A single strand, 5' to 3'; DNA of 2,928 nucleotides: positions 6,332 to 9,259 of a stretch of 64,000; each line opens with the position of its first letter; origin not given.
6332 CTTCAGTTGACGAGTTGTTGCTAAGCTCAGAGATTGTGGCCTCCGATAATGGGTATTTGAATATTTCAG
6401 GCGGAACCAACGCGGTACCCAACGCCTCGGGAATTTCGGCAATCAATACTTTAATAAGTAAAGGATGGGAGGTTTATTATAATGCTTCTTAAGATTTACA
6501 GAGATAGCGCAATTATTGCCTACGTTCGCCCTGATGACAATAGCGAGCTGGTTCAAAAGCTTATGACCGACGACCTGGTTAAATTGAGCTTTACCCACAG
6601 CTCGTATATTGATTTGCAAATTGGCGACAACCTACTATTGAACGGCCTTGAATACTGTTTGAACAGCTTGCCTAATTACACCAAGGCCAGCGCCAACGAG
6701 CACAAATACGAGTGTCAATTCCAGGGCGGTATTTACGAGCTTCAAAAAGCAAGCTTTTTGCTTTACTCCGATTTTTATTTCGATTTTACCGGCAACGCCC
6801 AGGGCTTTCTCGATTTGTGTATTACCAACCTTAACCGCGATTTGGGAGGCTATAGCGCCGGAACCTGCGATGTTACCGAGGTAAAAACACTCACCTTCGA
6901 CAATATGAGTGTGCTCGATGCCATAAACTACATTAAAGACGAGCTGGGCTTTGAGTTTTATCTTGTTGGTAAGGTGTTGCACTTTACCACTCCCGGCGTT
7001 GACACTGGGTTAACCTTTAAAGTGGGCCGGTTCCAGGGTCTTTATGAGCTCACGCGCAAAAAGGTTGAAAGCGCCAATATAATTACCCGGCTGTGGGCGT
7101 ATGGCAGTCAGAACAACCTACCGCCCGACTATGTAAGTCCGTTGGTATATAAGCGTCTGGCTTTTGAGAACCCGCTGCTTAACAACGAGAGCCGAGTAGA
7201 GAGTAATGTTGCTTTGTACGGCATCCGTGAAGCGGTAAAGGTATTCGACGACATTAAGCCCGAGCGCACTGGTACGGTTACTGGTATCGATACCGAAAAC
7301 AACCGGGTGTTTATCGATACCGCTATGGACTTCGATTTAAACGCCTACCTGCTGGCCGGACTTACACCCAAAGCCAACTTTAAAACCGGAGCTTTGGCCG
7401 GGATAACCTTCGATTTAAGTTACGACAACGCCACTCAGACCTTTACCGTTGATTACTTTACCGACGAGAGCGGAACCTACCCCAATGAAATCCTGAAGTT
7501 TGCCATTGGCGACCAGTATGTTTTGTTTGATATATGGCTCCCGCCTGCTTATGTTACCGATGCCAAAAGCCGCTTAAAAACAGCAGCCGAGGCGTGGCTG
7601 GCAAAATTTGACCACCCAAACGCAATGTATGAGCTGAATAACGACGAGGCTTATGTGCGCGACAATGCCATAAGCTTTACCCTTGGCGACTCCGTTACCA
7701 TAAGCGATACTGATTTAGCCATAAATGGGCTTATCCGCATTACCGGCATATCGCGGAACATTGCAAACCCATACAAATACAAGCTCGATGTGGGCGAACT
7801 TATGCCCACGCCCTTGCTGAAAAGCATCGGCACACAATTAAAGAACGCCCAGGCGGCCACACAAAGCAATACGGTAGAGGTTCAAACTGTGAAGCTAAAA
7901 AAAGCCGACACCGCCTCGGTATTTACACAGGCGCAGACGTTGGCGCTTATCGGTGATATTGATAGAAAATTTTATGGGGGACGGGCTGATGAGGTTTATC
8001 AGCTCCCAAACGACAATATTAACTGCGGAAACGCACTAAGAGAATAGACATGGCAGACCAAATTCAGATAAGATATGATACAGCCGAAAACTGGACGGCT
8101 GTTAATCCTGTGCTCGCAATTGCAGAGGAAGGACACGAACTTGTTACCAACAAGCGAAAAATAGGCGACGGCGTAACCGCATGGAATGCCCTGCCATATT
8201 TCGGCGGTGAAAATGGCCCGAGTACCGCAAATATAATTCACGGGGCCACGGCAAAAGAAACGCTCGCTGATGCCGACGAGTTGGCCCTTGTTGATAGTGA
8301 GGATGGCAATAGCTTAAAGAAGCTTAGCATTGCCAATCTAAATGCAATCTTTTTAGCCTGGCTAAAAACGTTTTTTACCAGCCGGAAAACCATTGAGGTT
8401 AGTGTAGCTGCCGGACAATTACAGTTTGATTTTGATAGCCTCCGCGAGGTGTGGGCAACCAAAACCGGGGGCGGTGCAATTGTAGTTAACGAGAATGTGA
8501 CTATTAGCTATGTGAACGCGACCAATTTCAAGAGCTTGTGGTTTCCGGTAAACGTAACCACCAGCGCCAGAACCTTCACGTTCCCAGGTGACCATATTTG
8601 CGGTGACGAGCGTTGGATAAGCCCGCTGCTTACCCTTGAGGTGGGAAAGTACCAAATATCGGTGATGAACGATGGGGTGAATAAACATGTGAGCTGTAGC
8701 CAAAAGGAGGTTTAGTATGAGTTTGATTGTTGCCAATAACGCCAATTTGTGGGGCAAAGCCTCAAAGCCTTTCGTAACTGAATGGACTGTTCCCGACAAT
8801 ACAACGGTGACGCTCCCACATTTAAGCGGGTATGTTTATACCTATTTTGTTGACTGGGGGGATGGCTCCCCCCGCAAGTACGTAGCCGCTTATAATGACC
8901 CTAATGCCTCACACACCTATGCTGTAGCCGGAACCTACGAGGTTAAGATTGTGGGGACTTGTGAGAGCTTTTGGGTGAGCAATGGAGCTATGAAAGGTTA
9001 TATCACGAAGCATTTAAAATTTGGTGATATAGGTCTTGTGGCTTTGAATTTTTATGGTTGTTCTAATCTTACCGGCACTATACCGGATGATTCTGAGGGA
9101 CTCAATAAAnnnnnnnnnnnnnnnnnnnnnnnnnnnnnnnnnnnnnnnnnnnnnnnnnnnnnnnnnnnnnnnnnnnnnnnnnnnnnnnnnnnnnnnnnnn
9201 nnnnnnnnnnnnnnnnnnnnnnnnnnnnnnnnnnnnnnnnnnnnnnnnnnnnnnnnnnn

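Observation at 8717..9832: Phage receptor-binding gene built from a PKD-like domain plus nine LRR-like repeats, with the repeats in a sharp low-GC trough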

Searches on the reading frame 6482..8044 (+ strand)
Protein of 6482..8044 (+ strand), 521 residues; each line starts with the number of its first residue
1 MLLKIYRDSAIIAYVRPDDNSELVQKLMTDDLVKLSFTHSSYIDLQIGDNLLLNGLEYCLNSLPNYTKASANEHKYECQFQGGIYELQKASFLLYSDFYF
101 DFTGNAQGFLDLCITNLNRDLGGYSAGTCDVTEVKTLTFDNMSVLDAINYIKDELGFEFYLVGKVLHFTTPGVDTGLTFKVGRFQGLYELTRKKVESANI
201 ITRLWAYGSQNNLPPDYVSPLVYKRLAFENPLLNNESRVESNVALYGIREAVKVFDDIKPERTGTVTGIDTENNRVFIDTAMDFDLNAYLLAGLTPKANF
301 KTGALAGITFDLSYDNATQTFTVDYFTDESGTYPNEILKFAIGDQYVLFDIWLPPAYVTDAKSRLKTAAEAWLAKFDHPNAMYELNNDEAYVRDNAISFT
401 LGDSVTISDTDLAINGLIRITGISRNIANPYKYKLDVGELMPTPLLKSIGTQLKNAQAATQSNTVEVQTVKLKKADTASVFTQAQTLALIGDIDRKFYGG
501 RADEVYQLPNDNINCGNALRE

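Call 5: search_protein_families(library=pfam, proteins=[window:6482-8044:+], max_evalue=1)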
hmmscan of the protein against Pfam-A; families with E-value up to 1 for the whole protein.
window:6482-8044:+ (521 aa): 2 families
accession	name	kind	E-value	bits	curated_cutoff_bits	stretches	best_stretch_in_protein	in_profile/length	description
PF06605.17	Prophage_tail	-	1.5e-10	41.7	31.3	2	109-257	23-155/250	Prophage endopeptidase tail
PF17802.7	SpaA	-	0.1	13.2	23.1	1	298-361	8-69/91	Prealbumin-like fold domain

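Call 6: search_protein_families(library=phrogs, proteins=[window:6482-8044:+], max_evalue=0.1)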
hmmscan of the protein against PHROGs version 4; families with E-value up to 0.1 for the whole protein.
window:6482-8044:+ (521 aa): 12 families
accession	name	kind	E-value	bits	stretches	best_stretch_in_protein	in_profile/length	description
phrog_19846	-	unknown function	7.3e-95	319.7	1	17-462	22-490/1272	-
phrog_17422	-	unknown function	2.8e-57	195.3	1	9-472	9-494/961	-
phrog_15074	-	unknown function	2.7e-52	178.5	1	19-459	16-522/1773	-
phrog_31303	-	unknown function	8.5e-48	163.8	1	26-466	33-505/980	-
phrog_22546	-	unknown function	5.1e-42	144.7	1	2-466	2-491/1386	-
phrog_26019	-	unknown function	1.1e-31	110.3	1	17-456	23-488/1347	-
phrog_3558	-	tail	2.8e-08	33.6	1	361-476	295-408/1047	tail protein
phrog_1067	-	head and packaging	2e-05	24.2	1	130-261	138-256/991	minor head protein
phrog_3475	-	tail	2.1e-05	23.9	1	367-440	641-716/841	minor tail protein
phrog_4798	-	tail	2.3e-05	23.8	1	360-468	306-414/796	tail protein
phrog_12312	-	head and packaging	7.2e-05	22.3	1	360-482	273-397/784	virion structural protein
phrog_22322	-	tail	0.001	18.7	1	365-442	266-345/562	tail protein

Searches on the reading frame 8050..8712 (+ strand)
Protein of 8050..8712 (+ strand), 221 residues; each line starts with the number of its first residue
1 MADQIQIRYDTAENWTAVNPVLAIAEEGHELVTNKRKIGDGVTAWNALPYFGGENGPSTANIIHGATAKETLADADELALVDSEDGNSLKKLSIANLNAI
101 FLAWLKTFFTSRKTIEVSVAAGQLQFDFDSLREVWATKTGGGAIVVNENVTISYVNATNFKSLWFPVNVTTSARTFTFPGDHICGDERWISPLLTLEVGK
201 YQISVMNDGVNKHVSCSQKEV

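Call 5: search_protein_families(library=pfam, proteins=[window:8050-8712:+], max_evalue=1)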
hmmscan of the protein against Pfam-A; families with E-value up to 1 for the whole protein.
window:8050-8712:+ (221 aa): 1 family
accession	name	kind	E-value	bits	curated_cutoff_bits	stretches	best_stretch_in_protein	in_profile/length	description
PF18454.7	Mtd_N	-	0.00026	21.3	26.3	1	5-43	1-37/37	Major tropism determinant N-terminal domain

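Call 6: search_protein_families(library=phrogs, proteins=[window:8050-8712:+], max_evalue=0.1)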
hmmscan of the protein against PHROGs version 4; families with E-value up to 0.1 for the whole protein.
window:8050-8712:+ (221 aa): 18 families
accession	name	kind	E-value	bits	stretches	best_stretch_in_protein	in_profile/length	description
phrog_31660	-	tail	5.9e-15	56.5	1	4-95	9-100/182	tail fiber protein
phrog_697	-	head and packaging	5.5e-14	51.5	1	1-50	1-50/2079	structural protein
phrog_38417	-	other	1.3e-11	45.4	1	8-178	7-183/312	hyaluronidase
phrog_27786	-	tail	6.3e-11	42.5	1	7-83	9-87/729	tail spike protein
phrog_19976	-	tail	2.7e-10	41.1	1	2-87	7-96/256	tail assembly protein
phrog_33904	-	tail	1.3e-09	38.3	1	5-55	4-54/542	tail fiber protein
phrog_19200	-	head and packaging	6.4e-09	36.5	1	4-65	11-74/268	virion structural protein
phrog_23595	-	tail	7.5e-09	36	1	1-56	1-56/440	minor tail protein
phrog_6049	-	tail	1e-07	32.8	1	6-67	12-73/337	tail fiber protein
phrog_24754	-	tail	2.5e-07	31.8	1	5-51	7-53/202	tail fiber protein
phrog_24580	-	tail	3e-07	30.8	1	5-55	4-54/292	tail fiber protein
phrog_21562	-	tail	0.00012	22.2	1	12-54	14-56/324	tail protein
phrog_19294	-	tail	0.00017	21.6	1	58-110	226-283/520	tail fiber protein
phrog_18251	-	unknown function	0.00018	22.1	1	32-113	31-107/284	-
phrog_2332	-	other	0.0033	17.5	1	4-146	8-141/343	hyaluronidase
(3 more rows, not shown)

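Call 7: search_protein_families(library=ncbifam, proteins=[window:8050-8712:+], max_evalue=1)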
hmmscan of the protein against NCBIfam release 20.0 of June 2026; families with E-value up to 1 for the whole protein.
window:8050-8712:+ (221 aa): 0 families

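Call 40: find_related_loci(query=window:8050-8712:+, collection=viral_contigs, flank=6000)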
Query window:8050-8712:+ (221 aa) in viral_contigs; peptide patterns used: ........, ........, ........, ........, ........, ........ (x = any residue, [..] = any of these).
8 stretches matched a pattern; 7 encode a relative of the query (tblastn E <= 1e-3); 7 distinct loci.
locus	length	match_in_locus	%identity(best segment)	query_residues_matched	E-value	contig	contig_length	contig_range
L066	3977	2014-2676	75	1-221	4e-109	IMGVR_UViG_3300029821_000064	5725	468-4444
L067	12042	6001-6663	75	1-221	4e-108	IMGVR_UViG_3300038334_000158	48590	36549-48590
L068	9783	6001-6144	65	4-51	4e-16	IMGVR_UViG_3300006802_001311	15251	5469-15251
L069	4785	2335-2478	63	4-51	1e-9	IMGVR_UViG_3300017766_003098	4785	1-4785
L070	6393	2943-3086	63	4-51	2e-9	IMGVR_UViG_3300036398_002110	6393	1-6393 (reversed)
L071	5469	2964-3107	63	4-51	2e-9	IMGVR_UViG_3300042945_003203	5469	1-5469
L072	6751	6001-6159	42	63-115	5e-6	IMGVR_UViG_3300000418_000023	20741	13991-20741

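Call 41: find_related_loci(query=window:8050-8712:+, collection=metagenome_contigs, flank=6000)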
Query window:8050-8712:+ (221 aa) in metagenome_contigs; peptide patterns used: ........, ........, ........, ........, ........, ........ (x = any residue, [..] = any of these).
129 stretches matched a pattern; 20 encode a relative of the query (tblastn E <= 1e-3); 20 distinct loci.
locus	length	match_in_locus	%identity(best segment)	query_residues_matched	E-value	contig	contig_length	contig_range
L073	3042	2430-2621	59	1-64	3e-17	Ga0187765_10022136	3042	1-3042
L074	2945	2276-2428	63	3-53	4e-16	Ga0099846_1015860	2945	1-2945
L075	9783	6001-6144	65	4-51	7e-16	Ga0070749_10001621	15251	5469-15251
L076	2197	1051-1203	63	3-53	5e-16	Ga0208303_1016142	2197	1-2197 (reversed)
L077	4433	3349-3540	55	8-65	1e-14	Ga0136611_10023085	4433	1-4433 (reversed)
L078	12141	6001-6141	60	5-51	4e-13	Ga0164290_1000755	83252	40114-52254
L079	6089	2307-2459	55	1-51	1e-12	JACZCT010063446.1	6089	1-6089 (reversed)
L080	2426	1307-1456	58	4-51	3e-12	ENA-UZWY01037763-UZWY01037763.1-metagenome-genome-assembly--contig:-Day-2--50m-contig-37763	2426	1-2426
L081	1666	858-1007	58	4-51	2e-12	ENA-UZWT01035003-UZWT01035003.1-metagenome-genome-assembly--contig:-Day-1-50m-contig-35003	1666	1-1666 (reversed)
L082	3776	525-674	58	4-51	3e-12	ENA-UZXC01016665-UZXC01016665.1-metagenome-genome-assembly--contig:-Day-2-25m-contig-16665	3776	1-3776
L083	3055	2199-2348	58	4-51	3e-12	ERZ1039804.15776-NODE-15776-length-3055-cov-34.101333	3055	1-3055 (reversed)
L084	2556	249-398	58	4-51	3e-12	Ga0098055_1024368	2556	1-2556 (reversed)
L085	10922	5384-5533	58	4-51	3e-12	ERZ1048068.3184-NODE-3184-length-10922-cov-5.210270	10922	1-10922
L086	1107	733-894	57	4-53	7e-12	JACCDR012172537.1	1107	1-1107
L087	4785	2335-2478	63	4-51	2e-9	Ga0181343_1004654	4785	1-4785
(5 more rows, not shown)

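Call 69: search_protein_families(library=pfam, proteins=[L067:6668-8134:+], max_evalue=0.01)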
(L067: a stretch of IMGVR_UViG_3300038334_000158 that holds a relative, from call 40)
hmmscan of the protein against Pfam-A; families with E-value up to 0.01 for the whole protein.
L067:6668-8134:+ (489 aa): 0 families

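Call 82: search_solved_structures(query=L067:6668-8134:+, max_evalue=0.01)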
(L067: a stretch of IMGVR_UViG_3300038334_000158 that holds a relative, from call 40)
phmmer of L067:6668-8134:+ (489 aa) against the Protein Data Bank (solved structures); distinct sequences matched with E-value up to 0.01: 0.

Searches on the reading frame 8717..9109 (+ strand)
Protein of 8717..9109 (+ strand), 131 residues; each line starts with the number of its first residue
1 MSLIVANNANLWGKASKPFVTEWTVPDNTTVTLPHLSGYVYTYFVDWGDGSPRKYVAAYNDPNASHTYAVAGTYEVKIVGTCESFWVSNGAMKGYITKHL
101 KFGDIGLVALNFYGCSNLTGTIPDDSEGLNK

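Call 34: find_related_loci(query=window:8717-9109:+, collection=genome_contigs, flank=8000)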
Query window:8717-9109:+ (131 aa) in genome_contigs; peptide patterns used: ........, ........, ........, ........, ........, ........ (x = any residue, [..] = any of these).
218 stretches matched a pattern; 46 encode a relative of the query (tblastn E <= 1e-3); 46 distinct loci.
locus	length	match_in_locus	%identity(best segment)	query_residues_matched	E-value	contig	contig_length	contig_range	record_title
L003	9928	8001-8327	39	15-125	3e-17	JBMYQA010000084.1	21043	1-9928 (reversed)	MAG: Flammeovirgaceae bacterium isolate ME_XS_2305_bin_46 ME_XS_2305_bin_46_92, whole genome shotgun sequence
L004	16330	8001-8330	40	16-125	9e-17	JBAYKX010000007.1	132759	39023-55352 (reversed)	MAG: Salinivirgaceae bacterium isolate SO_2016_GW1_9 scaffold00294_OW334_2016, whole genome shotgun sequence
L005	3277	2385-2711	38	14-124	3e-16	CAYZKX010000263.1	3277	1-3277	MAG TPA_asm: uncultured Flavobacteriaceae bacterium isolate SRP114822_co5_80 genome assembly, contig: NODE_21123_length_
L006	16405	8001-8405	37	7-127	1e-15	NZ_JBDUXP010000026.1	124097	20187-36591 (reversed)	MAG: Dokdonia sp. isolate CB.59.F.A3_113_16 CB_59_F_A3_113_16_000000000026, whole genome shotgun sequence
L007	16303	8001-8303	41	16-118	2e-15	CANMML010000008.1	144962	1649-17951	uncultured Aquimarina sp. isolate 745.fasta genome assembly, contig: NODE_8, whole genome shotgun sequence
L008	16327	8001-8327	40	14-124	3e-15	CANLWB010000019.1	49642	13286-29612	uncultured Flavobacteriaceae bacterium isolate 2-674-G.fasta genome assembly, contig: NODE_19, whole genome shotgun sequ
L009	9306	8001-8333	37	14-124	1e-16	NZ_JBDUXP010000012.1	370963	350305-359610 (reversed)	MAG: Dokdonia sp. isolate CB.59.F.A3_113_16 CB_59_F_A3_113_16_000000000012, whole genome shotgun sequence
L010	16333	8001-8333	36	16-124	4e-14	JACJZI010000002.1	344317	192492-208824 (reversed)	MAG: Flavobacteriales bacterium isolate HK-STAS-BACT-60 HK-STAS-BACT-60_2, whole genome shotgun sequence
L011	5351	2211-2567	36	16-124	6e-14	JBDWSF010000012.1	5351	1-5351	MAG: Algibacter sp. isolate CI.47.F.D1_481_46 CI_47_F_D1_481_46_000000000012, whole genome shotgun sequence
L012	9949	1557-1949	32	13-130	7e-14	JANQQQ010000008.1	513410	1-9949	MAG: Croceivirga sp. isolate IP29b_bin.31 k99_2759552, whole genome shotgun sequence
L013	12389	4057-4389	40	18-127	1e-14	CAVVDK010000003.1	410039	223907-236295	MAG: uncultured Bacteroidetes bacterium isolate MFD02416.bin.2.123 genome assembly, contig: contig_10873, whole genome s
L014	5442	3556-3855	39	18-119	2e-13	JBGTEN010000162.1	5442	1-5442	MAG: Arenibacter sp. isolate JTS-RE168 k141_5853012, whole genome shotgun sequence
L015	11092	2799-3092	41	19-118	7e-14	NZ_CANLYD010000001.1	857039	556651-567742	Uncultured Aquimarina sp. isolate 3-916-3Z.fasta NODE_1, whole genome shotgun sequence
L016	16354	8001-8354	33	16-124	4e-13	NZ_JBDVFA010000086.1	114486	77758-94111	MAG: Aurantibacter sp. isolate CB.37.F.D4_140_35 CB_37_F_D4_140_35_000000000086, whole genome shotgun sequence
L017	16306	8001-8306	38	16-119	6e-13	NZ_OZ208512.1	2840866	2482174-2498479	Tenacibaculum insulae isolate JDTF-31(T) chromosome TINSU, complete sequence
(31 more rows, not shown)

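Call 35: find_related_loci(query=window:8717-9109:+, collection=viral_contigs, flank=8000)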
Query window:8717-9109:+ (131 aa) in viral_contigs; peptide patterns used: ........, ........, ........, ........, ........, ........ (x = any residue, [..] = any of these).
51 stretches matched a pattern; 17 encode a relative of the query (tblastn E <= 1e-3); 17 distinct loci.
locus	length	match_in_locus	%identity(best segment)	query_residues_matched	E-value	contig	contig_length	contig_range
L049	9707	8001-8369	44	3-126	2e-27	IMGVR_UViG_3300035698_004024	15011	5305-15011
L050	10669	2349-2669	47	11-119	2e-24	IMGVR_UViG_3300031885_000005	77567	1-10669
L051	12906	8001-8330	40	16-125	3e-17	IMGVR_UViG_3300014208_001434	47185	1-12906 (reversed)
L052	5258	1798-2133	40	11-119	7e-16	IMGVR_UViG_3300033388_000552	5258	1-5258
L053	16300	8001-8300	42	30-128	2e-15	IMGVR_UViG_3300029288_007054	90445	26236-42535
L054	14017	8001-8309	37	30-129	3e-15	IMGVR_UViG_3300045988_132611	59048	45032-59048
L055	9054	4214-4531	35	28-130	5e-14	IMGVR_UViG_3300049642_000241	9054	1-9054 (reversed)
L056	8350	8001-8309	33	28-127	3e-13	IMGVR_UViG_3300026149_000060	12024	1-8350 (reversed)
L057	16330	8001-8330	35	18-124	3e-11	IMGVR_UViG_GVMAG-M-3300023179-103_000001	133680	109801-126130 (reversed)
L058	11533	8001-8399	33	2-129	6e-14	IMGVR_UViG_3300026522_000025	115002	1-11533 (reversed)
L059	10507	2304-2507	41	18-80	5e-9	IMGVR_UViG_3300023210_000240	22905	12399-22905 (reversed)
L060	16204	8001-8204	41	18-80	5e-9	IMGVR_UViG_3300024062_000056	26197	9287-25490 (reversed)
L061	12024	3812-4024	38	18-80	1e-8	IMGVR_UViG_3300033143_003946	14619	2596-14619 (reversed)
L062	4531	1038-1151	50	43-80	1e-7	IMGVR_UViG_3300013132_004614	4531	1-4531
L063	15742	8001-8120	48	42-81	2e-7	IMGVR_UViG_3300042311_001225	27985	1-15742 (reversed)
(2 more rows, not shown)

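Call 69: search_protein_families(library=pfam, proteins=[L051:7968-10223:+, L051:6767-7495:+, L051:10226-11782:+], max_evalue=0.01)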
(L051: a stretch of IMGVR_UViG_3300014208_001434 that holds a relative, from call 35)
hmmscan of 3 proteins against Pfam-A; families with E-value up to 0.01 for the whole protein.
L051:7968-10223:+ (752 aa): 2 families
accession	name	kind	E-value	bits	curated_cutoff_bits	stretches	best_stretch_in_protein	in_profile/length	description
PF03382.20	DUF285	-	1.7e-179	586.5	25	8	406-525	1-120/120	Mycoplasma protein of unknown function, DUF285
PF00801.26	PKD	-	0.0079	16.6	23.5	0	23-75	12-64/80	PKD domain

L051:6767-7495:+ (243 aa): 0 families

L051:10226-11782:+ (519 aa): 0 families

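Call 70: predict_structure(alignment_id=A6)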
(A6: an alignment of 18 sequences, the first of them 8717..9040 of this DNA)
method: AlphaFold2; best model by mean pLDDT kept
length: 108 residues; sequences in the alignment: 18
mean_pLDDT: 79.2   pTM: 0.69
mean pLDDT of the five models: 79.2, 79.1, 78.4, 77.0, 74.0
residues with pLDDT >= 90: 44; 70-90: 38; 50-70: 13; < 50: 13
segments of 3 or more residues with pLDDT < 50: 1-9, 106-108
pLDDT, mean of each block of 10 residues (from residue 1): 41 64 92 89 91 92 93 91 80 78 54
secondary structure, 60 per line:
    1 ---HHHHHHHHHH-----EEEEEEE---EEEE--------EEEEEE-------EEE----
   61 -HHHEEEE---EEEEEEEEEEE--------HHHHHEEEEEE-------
elements in order: H4-13 E19-25 E29-32 E41-46 E54-56 E65-68 E72-82 H91-95 E96-101

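Call 72: fold_search(model_id=the predicted structure, library=pdb)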
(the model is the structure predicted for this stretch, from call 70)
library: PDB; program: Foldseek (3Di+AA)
matches with E <= 10: 652; with E <= 0.001: 0
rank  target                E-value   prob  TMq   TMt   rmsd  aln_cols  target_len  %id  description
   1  4dy5_A                1.9e-01  0.87  0.41  0.40   4.5        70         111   14  Crystal structure of Salmonella Typhimurium PliG, a periplasmic lysozyme inhibitor of g-type lysozyme (released 2012-06-13)
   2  4mad_A                3.6e-01  0.20  0.32  0.09  10.8        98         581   12  Crystal structure of beta-galactosidase C (BgaC) from Bacillus circulans ATCC 31382 (released 2014-08-27)
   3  7z3i_A                3.6e-01  0.07  0.19  0.16  11.5        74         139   11  Crystal structure of the cupredoxin AcoP from Acidithiobacillus ferrooxidans, M171A mutant (released 2023-09-13)
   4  7z3g_A                4.8e-01  0.06  0.19  0.15  11.3        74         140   11  Crystal structure of the cupredoxin AcoP from Acidithiobacillus ferrooxidans, H166A mutant (released 2023-09-13)
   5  4mad_B                5.3e-01  0.20  0.30  0.08   7.3        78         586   15  Crystal structure of beta-galactosidase C (BgaC) from Bacillus circulans ATCC 31382 (released 2014-08-27)
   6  4ohy_A                5.7e-01  0.60  0.40  0.13   4.2        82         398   12  C. Elegans Clp1 bound to ssRNA dinucleotide GC, AMP-PNP, and Mg2+(inhibited substrate bound state) (released 2014-05-14)
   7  4dxz                  6.0e-01  0.11  0.25  0.24  13.8        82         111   10  crystal structure of a PliG-Ec mutant, a periplasmic lysozyme inhibitor of g-type lysozyme from Escherichia coli (released 2012-06-20)
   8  2vzp_B                6.3e-01  0.28  0.31  0.28   6.9        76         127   20  Atomic Resolution Structure of the C-terminal CBM35 from Amycolatopsis orientalis exo-chitosanase CsxA (released 2009-01-13)
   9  7vmf_B                6.3e-01  0.13  0.24  0.26   8.4        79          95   11  Crystal structure of Arabidopsis thaliana HDT2 (released 2022-09-21)
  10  3afg_B                6.7e-01  0.35  0.36  0.10   4.3        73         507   20  Crystal structure of ProN-Tk-SP from Thermococcus kodakaraensis (released 2010-08-04)
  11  7rrm_A                6.7e-01  0.21  0.30  0.32   5.9        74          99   14  Structure of the human TMED1 (p24gamma1) Golgi dynamics Domain (released 2021-10-20)
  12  8ygm_A                6.7e-01  0.21  0.28  0.15   5.7        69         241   16  The cryo-EM Structure of SPR (released 2025-03-05)
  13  4qb1                  6.7e-01  0.18  0.30  0.26   6.9        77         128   12  Structure of CBM35 from Paenibacillus barcinonensis (released 2014-10-08)
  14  5n11_B                6.7e-01  0.10  0.22  0.08  10.1        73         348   11  Crystal structure of Human beta1-coronavirus OC43 NL/A/2005 Hemagglutinin-Esterase (released 2017-03-22)
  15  6wmf_A                6.7e-01  0.06  0.17  0.11  12.3        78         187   17  Human Sun2-KASH5 complex (released 2020-12-02)
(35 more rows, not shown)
